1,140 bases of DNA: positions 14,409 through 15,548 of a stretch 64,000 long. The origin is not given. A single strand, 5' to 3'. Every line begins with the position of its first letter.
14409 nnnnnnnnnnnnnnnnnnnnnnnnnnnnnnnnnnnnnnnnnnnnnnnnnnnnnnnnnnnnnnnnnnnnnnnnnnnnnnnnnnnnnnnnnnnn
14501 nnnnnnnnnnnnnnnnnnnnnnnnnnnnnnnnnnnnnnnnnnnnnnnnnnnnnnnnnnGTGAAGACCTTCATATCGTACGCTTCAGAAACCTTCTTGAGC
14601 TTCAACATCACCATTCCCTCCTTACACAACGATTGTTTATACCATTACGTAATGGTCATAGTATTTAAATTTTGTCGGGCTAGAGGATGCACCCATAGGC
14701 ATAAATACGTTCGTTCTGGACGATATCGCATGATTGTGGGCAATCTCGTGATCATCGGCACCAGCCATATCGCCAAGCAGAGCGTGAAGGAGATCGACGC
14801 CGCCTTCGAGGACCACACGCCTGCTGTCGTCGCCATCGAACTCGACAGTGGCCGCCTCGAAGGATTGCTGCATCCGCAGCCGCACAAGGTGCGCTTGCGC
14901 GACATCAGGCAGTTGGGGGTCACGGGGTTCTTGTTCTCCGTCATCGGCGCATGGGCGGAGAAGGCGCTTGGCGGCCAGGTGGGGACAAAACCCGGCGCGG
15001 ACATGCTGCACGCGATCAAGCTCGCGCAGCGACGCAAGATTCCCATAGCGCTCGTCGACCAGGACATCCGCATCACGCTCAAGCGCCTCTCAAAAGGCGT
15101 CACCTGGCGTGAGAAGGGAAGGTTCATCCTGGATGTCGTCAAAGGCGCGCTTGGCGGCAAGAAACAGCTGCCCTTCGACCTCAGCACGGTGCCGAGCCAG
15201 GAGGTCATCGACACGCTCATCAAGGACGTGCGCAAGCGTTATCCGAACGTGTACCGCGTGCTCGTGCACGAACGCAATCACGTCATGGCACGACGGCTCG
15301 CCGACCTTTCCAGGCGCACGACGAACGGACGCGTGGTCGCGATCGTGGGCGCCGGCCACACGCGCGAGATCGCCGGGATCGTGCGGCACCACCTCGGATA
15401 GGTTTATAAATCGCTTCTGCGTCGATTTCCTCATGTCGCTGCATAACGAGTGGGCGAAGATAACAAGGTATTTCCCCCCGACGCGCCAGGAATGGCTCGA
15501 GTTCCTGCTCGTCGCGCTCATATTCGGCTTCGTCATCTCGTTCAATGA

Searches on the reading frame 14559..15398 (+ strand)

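Call 50: search_protein_families(library=pfam, proteins=[window:14559-15398:+], max_evalue=0.001)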
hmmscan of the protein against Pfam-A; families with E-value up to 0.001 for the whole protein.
window:14559-15398:+ (280 aa): 1 family
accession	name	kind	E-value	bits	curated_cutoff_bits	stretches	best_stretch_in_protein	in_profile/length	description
PF01963.22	TraB_PrgY_gumN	-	2.8e-21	77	26.8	1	64-276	13-252/263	TraB/PrgY/gumN family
